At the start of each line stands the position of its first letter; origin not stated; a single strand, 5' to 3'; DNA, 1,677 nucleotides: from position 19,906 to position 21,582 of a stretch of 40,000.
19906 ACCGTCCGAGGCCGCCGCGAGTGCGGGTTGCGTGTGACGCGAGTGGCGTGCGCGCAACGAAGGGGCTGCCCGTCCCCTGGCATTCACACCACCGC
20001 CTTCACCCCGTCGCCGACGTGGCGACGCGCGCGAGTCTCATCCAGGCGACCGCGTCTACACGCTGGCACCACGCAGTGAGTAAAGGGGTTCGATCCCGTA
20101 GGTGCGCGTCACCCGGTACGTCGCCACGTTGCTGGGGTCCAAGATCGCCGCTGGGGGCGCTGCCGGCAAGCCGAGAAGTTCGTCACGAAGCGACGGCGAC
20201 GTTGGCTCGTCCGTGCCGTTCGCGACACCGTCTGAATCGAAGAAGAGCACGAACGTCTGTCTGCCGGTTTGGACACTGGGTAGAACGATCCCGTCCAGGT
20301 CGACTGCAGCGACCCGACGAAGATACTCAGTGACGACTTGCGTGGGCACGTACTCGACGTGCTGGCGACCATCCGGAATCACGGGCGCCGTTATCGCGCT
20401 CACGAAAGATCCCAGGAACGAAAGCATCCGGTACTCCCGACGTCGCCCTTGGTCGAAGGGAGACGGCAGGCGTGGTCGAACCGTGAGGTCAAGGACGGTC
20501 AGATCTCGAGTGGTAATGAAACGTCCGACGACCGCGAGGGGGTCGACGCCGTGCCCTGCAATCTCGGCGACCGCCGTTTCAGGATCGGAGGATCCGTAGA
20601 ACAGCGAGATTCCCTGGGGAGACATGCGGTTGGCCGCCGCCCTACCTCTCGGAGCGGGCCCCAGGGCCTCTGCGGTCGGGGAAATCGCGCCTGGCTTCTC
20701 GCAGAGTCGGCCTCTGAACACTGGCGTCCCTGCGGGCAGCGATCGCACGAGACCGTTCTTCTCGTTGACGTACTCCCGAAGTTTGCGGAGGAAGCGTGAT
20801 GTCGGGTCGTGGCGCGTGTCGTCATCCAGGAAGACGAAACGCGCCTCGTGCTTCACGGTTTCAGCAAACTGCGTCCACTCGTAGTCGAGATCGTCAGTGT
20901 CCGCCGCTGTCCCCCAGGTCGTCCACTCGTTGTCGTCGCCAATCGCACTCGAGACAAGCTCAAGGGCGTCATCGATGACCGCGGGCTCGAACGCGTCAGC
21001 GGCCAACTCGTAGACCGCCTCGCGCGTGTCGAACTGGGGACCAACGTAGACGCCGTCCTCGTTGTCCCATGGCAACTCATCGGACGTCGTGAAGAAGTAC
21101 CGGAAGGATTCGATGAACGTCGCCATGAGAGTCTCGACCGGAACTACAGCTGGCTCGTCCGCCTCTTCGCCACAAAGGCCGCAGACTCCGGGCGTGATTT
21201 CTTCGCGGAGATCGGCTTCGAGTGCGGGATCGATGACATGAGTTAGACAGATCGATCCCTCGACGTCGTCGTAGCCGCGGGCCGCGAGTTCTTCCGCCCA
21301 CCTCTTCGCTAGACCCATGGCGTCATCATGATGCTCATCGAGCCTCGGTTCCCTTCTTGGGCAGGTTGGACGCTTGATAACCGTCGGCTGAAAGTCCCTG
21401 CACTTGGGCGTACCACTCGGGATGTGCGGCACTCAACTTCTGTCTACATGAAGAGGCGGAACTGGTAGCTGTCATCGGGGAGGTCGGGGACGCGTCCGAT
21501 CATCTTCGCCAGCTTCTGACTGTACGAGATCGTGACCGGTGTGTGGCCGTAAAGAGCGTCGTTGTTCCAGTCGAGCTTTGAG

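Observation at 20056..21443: A RES-domain putative NADase appended to a SIR2-APAZ/short-pAgo operon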

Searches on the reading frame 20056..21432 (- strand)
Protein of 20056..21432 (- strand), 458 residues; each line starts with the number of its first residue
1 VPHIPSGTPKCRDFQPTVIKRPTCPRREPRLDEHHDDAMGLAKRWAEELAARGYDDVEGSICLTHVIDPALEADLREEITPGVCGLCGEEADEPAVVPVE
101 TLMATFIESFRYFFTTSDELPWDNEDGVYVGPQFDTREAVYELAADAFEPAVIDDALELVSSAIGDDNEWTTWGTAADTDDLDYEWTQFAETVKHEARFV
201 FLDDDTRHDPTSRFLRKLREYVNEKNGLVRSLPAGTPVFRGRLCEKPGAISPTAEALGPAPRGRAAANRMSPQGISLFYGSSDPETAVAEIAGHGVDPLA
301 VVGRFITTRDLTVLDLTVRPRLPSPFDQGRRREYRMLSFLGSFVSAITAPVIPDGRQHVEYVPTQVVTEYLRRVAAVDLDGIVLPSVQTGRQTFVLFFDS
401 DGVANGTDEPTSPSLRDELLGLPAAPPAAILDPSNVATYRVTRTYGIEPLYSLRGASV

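Call 3: search_protein_families(library=pfam, proteins=[window:20056-21432:-], max_evalue=0.01)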
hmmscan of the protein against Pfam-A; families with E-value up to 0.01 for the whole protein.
window:20056-21432:- (458 aa): 2 families
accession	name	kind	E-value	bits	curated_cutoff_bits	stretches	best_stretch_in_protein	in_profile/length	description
PF18870.6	HEPN_RES_NTD1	-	4.4e-18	66.3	27.4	1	80-205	4-129/131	HEPN/RES N-terminal domain 1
PF08808.17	RES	-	6.4e-18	65.7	23.2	1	261-403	18-143/157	RES domain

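Call 4: search_protein_families(library=padloc, proteins=[window:20056-21432:-], max_evalue=0.01)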
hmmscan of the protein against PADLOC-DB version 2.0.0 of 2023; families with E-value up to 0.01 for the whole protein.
window:20056-21432:- (458 aa): 0 families

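Call 5: search_protein_families(library=ncbifam, proteins=[window:20056-21432:-], max_evalue=0.01)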
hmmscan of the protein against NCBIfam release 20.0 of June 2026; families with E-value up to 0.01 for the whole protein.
window:20056-21432:- (458 aa): 0 families

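Call 8: find_homologous_proteins(query=window:20056-21432:-, max_evalue=0.00001)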
Query window:20056-21432:- (458 aa): 142 proteins with E <= 0.00001 among 8000 candidates; the best 120 are listed.
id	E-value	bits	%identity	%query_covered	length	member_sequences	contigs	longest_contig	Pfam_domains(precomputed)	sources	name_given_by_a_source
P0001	2.4e-280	948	100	92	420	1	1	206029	PF08808.18,PF18870.7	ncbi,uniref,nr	ncbi:HEPN-associated N-terminal domain-containing protein [Nocardioides pelophilus]|uniref:HEPN-asso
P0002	8.9e-248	841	83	100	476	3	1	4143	PF08808.18,PF18870.7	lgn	-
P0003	3.3e-234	796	84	90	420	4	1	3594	PF08808.18,PF18870.7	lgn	-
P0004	8.6e-208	709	77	90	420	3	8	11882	PF08808.18,PF18870.7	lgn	-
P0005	6.7e-172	591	64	91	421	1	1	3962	PF08808.18,PF18870.7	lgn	-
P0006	1.3e-170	587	64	90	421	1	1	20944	PF08808.18,PF18870.7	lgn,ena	-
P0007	8.8e-167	574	63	90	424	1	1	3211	PF08808.18,PF18870.7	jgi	jgi:hypothetical protein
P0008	1.1e-131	458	58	80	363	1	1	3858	PF08808.18,PF18870.7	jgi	jgi:hypothetical protein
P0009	2.4e-124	434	51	91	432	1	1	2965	PF08808.18,PF18870.7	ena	-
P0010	1.2e-122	429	51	89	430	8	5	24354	PF08808.18,PF18870.7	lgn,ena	-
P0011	9.1e-121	422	50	89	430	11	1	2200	PF08808.18,PF18870.7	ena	-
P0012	1.1e-117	412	49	89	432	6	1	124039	PF08808.18,PF18870.7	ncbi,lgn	-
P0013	3.1e-117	411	49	90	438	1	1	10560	PF08808.18,PF18870.7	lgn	-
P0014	3.2e-117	411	50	89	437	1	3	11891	PF08808.18,PF18870.7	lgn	-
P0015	4.4e-117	410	69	61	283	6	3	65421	PF08808.18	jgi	jgi:hypothetical protein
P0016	1.1e-110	389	48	91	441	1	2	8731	PF08808.18,PF18870.7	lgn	-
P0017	1.8e-110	388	47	90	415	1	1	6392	PF08808.18,PF18870.7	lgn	-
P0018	1.8e-109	385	50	84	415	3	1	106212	PF08808.18,PF18870.7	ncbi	ncbi:HEPN-associated N-terminal domain-containing protein [Mycobacterium senriense]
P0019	2.3e-109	385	48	90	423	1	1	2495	PF08808.18,PF18870.7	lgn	-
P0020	3.4e-107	378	48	89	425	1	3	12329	PF08808.18,PF18870.7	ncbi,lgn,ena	-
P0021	6.6e-107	377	48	89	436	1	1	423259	PF08808.18,PF18870.7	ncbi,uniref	ncbi:RES domain-containing protein [Promicromonospora sp. NPDC052451]|uniref:RES domain-containing p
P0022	6.7e-107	377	48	90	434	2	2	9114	PF08808.18,PF18870.7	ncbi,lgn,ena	-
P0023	1.0e-106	376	52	78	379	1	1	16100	PF08808.18,PF18870.7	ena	-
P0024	4.6e-106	374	47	89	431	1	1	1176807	PF08808.18,PF18870.7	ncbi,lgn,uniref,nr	ncbi:RES domain-containing protein [Mycobacterium sp. BK086]|uniref:RES domain-containing protein n=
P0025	9.9e-105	369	47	90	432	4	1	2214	PF08808.18,PF18870.7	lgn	-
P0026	7.3e-104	367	46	89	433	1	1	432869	PF08808.18,PF18870.7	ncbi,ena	-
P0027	1.1e-103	366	46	90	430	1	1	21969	PF08808.18,PF18870.7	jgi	jgi:hypothetical protein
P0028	3.2e-102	361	47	91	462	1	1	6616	PF08808.18,PF18870.7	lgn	-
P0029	9.4e-102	360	46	89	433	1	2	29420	PF08808.18,PF18870.7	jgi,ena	-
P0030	2.3e-101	358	48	89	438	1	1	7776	PF08808.18,PF18870.7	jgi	jgi:hypothetical protein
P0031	5.6e-99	350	45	89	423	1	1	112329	PF08808.18,PF18870.7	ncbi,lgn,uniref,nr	ncbi:RES domain-containing protein [Cellulomonas sp. RIT-PI-Y]|uniref:RES domain-containing protein 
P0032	1.1e-98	349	47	84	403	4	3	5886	PF08808.18,PF18870.7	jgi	jgi:hypothetical protein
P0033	1.0e-95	340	44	89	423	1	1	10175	PF08808.18,PF18870.7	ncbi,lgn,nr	ncbi:MAG: RES family NAD+ phosphorylase [Cellulomonadaceae bacterium]|nr:RES family NAD+ phosphoryla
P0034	8.3e-95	337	43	90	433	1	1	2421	PF08808.18,PF18870.7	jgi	jgi:RES domain/HEPN/RES N-terminal domain 1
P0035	3.8e-94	335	45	82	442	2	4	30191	PF08808.18,PF18870.7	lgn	-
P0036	1.9e-93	332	45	88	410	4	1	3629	PF08808.18,PF18870.7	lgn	-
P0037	1.1e-92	330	45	87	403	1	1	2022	PF08808.18,PF18870.7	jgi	jgi:hypothetical protein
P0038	1.1e-89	320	42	89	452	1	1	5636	PF08808.18,PF18870.7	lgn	-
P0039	1.8e-89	319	41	90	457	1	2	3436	PF08808.18,PF18870.7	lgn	-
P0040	8.4e-89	317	43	89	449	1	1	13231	PF08808.18,PF18870.7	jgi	jgi:hypothetical protein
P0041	1.3e-87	313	41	87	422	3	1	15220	PF08808.18,PF18870.7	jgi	jgi:hypothetical protein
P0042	2.0e-86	309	44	84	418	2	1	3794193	PF08808.18,PF18870.7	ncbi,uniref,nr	ncbi:HEPN-associated N-terminal domain-containing protein [Cellulomonas sp. PSBB021]|uniref:HEPN-ass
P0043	2.4e-86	309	53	63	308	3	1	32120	PF08808.18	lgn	-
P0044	4.4e-86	308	44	89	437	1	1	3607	PF08808.18,PF18870.7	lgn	-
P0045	1.7e-84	303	44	90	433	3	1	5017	PF08808.18,PF18870.7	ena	-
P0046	9.5e-84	300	45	77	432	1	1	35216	PF08808.18,PF18870.7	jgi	jgi:RES domain/HEPN/RES N-terminal domain 1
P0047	4.7e-83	298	46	81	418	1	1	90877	PF08808.18,PF18870.7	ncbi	-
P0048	7.9e-83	297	42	92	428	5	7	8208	PF08808.18,PF18870.7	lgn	-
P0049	4.5e-82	295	44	90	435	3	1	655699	PF08808.18,PF18870.7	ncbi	-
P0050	7.9e-82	294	41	93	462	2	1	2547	PF08808.18,PF18870.7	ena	-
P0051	3.9e-81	292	41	86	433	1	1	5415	PF08808.18,PF18870.7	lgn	-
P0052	7.2e-81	291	40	90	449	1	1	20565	PF08808.18,PF18870.7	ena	-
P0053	1.7e-80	289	41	84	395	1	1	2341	PF08808.18,PF18870.7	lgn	-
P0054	4.6e-80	288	41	88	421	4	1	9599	PF08808.18,PF18870.7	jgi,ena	-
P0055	6.4e-80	288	42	91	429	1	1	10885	PF08808.18,PF18870.7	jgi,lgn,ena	-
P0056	7.6e-80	287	42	90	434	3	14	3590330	PF08808.18,PF18870.7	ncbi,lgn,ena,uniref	ncbi:RES domain-containing protein [Microbacterium maritypicum]|uniref:RES domain-containing protein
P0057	8.3e-79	284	43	83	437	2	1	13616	PF08808.18,PF18870.7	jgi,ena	-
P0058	1.2e-78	283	40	91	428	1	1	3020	PF08808.18,PF18870.7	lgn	-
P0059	4.6e-78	281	42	88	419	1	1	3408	PF08808.18,PF18870.7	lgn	-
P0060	7.1e-78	281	41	88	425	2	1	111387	PF08808.18,PF18870.7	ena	-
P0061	1.8e-75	273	38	88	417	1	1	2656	PF08808.18,PF18870.7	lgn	-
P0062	3.3e-75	272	59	51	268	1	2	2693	PF08808.18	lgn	-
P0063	3.2e-74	269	41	82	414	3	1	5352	PF08808.18,PF18870.7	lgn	-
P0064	4.0e-74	269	44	73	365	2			PF08808.18,PF18870.7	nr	nr:HEPN-associated N-terminal domain-containing protein [Glutamicibacter nicotianae]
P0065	1.9e-73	266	42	84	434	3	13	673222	PF08808.18,PF18870.7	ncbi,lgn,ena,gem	-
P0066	2.1e-73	266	40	89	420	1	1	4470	PF08808.18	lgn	-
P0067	1.0e-71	261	40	78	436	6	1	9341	PF08808.18,PF18870.7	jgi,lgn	-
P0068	2.7e-71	259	40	90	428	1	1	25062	PF08808.18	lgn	-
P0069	8.1e-71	258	38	85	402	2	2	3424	PF08808.18,PF18870.7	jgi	jgi:hypothetical protein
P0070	2.3e-70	256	40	84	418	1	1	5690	PF08808.18,PF18870.7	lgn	-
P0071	3.2e-68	249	39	88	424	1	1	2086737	PF08808.18,PF18870.7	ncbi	ncbi:RES family NAD+ phosphorylase [Cellulosimicrobium sp. Marseille-Q8652]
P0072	5.5e-68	248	39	89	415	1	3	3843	PF08808.18,PF18870.7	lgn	-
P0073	1.1e-67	247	39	81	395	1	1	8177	PF08808.18,PF18870.7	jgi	jgi:HEPN/RES N-terminal domain 1/RES domain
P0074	4.2e-67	245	41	78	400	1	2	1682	PF08808.18,PF18870.7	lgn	-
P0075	1.8e-66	243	38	79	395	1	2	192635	PF08808.18,PF18870.7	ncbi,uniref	ncbi:RES domain-containing protein [Arthrobacter sp. SAFR-014]|uniref:RES domain-containing protein 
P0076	3.1e-65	239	37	89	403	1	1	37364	PF08808.18,PF18870.7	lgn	-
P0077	3.6e-65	239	38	85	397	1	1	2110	PF08808.18,PF18870.7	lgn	-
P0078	6.1e-65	238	39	88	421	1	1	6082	PF08808.18,PF18870.7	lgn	-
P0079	6.3e-65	238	50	57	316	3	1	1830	PF08808.18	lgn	-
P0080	6.9e-65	238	43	69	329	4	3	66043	PF08808.18,PF18870.7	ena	-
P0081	3.2e-64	236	38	80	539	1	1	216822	PF08808.18,PF18870.7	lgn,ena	-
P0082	4.2e-64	235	51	51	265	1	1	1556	PF08808.18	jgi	jgi:hypothetical protein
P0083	2.3e-61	226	38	89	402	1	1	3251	PF08808.18,PF18870.7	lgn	-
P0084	3.3e-61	226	35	87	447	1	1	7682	PF08808.18,PF18870.7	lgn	-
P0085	6.2e-61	225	35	85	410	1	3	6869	PF08808.18,PF18870.7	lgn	-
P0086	8.5e-59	218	36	81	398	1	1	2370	PF08808.18,PF18870.7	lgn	-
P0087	1.7e-58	217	35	85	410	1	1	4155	PF08808.18,PF18870.7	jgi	jgi:hypothetical protein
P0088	4.0e-58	216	36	81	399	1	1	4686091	PF08808.18,PF18870.7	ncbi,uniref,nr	ncbi:hypothetical protein F4553_002315 [Allocatelliglobosispora scoriae]|uniref:RES domain-containin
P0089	8.2e-57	211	35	86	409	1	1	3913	PF08808.18,PF18870.7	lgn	-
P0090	4.4e-56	209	37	79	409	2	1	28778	PF08808.18,PF18870.7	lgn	-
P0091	4.2e-53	199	38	69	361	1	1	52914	PF08808.18,PF18870.7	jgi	jgi:RES domain-containing protein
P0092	4.6e-52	196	36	78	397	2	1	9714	PF08808.18,PF18870.7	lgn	-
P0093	5.3e-50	189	34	89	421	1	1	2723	PF08808.18,PF18870.7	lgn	-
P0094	4.0e-49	186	39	63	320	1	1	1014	PF08808.18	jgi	jgi:hypothetical protein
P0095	5.0e-49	186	33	88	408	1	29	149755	PF08808.18,PF18870.7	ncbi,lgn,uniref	ncbi:HEPN-associated N-terminal domain-containing protein [Mycobacterium sp. SMC-17]|uniref:HEPN-ass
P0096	2.7e-48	183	33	88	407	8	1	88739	PF08808.18,PF18870.7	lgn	-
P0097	6.8e-46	175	36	78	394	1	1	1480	PF08808.18,PF18870.7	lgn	-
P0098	3.7e-44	170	34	75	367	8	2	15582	PF08808.18,PF18870.7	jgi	jgi:hypothetical protein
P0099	1.2e-42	165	32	78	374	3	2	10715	PF08808.18,PF18870.7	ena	-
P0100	2.2e-42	164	34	78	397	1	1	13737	PF08808.18,PF18870.7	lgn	-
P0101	2.9e-42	163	31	87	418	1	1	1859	PF08808.18,PF18870.7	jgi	jgi:hypothetical protein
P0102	5.7e-41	159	34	80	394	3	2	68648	PF08808.18,PF18870.7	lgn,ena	-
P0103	1.5e-39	155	34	79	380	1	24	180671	PF08808.18,PF18870.7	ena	-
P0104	7.1e-39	152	32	78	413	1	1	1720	PF08808.18,PF18870.7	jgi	jgi:hypothetical protein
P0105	2.8e-38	150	34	82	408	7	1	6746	PF08808.18,PF18870.7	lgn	-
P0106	5.4e-38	149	32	80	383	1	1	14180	PF08808.18,PF18870.7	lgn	-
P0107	2.1e-37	147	35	74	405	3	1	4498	PF08808.18,PF18870.7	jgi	jgi:hypothetical protein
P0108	3.8e-37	147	32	79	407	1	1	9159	PF08808.18,PF18870.7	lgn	-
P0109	9.1e-37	145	31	80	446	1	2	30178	PF08808.18,PF18870.7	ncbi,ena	-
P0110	4.9e-36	143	31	83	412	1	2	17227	PF08808.18,PF18870.7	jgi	jgi:hypothetical protein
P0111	5.7e-36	143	33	87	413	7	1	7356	PF08808.18,PF18870.7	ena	-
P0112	3.8e-35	140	32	81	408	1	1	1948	PF08808.18,PF18870.7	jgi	jgi:HEPN/RES N-terminal domain 1/RES domain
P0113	3.3e-34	137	31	76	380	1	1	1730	PF08808.18,PF18870.7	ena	-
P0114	6.9e-34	136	33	79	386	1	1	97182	PF08808.18,PF18870.7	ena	-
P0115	3.8e-33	133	41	48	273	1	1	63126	PF08808.18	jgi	jgi:RES domain-containing protein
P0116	7.7e-33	132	31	79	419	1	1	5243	PF08808.18,PF18870.7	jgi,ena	-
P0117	8.3e-33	132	32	81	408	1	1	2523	PF08808.18,PF18870.7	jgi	jgi:hypothetical protein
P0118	1.8e-32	131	35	66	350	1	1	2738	PF08808.18,PF18870.7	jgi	jgi:hypothetical protein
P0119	3.1e-32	130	29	74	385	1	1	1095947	PF08808.18,PF18870.7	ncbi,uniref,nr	ncbi:RES domain-containing protein [Chryseotalea sanaruensis]|uniref:RES domain-containing protein n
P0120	3.7e-32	130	35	63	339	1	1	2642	PF08808.18,PF18870.7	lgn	-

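Call 9: find_encoding_contigs(protein=P0004, flank=8000, max_places=4)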
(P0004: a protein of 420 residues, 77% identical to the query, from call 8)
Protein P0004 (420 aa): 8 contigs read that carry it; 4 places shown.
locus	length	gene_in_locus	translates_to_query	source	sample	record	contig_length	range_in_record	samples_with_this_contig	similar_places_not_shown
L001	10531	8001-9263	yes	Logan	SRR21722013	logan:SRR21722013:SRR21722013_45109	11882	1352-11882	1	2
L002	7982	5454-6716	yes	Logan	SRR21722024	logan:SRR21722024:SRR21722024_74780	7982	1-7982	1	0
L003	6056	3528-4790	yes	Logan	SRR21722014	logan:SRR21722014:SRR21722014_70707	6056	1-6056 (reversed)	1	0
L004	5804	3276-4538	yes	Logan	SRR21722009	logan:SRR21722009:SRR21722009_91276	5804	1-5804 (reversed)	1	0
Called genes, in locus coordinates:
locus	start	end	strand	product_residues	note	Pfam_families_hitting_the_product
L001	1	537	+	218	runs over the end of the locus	PF20582:UPF0758_N, PF04002:RadC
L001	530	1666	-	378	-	PF01420:Methylase_S (weak)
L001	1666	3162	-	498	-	PF01170:UPF0020 (faint), PF02384:N6_Mtase, PF07669:Eco57I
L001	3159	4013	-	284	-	PF08843:AbiEii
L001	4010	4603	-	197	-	PF13338:AbiEi_4 (weak)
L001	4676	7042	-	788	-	PF00270:DEAD, PF04851:ResIII, PF18766:SWI2_SNF2, PF00271:Helicase_C (weak), PF08463:EcoEI_R_C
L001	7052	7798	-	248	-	-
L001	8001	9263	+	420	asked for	PF18870:HEPN_RES_NTD1, PF08808:RES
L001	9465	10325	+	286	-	-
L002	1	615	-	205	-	?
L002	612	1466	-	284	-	PF08843:AbiEii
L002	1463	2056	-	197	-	PF13338:AbiEi_4 (weak)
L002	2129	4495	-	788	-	PF00270:DEAD, PF04851:ResIII, PF18766:SWI2_SNF2, PF00271:Helicase_C (weak), PF08463:EcoEI_R_C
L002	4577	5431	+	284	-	-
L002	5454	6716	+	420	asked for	PF18870:HEPN_RES_NTD1, PF08808:RES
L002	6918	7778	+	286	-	-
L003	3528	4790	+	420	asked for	PF18870:HEPN_RES_NTD1, PF08808:RES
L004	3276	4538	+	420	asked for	PF18870:HEPN_RES_NTD1, PF08808:RES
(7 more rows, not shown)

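Call 10: find_encoding_contigs(protein=P0006, flank=8000, max_places=3)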
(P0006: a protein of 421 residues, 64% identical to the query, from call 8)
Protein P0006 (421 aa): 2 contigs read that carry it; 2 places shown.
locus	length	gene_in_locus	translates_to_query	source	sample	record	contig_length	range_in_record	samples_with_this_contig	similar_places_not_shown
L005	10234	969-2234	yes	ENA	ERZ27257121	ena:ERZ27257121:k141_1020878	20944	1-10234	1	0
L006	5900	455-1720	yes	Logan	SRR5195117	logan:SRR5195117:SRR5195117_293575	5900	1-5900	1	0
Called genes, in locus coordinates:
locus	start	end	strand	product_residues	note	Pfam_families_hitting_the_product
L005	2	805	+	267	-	?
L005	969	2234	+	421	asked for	PF18870:HEPN_RES_NTD1, PF08808:RES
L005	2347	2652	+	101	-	-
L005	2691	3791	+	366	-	-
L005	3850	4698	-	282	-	-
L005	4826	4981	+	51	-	-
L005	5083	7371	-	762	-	PF00082:Peptidase_S8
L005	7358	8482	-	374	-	PF13191:AAA_16 (faint), PF05496:RuvB_N (weak), PF00004:AAA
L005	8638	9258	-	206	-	PF19865:DUF6338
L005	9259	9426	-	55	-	-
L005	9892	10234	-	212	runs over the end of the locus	-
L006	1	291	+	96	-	?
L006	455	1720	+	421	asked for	PF18870:HEPN_RES_NTD1, PF08808:RES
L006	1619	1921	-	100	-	-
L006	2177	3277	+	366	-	-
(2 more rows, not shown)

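Call 11: find_encoding_contigs(protein=P0002, flank=8000, max_places=3)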
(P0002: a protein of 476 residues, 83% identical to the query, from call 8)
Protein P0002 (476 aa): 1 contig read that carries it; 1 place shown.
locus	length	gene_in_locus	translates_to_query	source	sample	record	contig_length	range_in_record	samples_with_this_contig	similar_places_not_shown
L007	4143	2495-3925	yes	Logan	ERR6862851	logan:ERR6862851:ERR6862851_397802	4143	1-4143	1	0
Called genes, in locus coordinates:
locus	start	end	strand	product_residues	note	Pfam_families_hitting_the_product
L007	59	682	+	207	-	PF18476:PIN_8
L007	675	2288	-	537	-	-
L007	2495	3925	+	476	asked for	PF18870:HEPN_RES_NTD1, PF08808:RES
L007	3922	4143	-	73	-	?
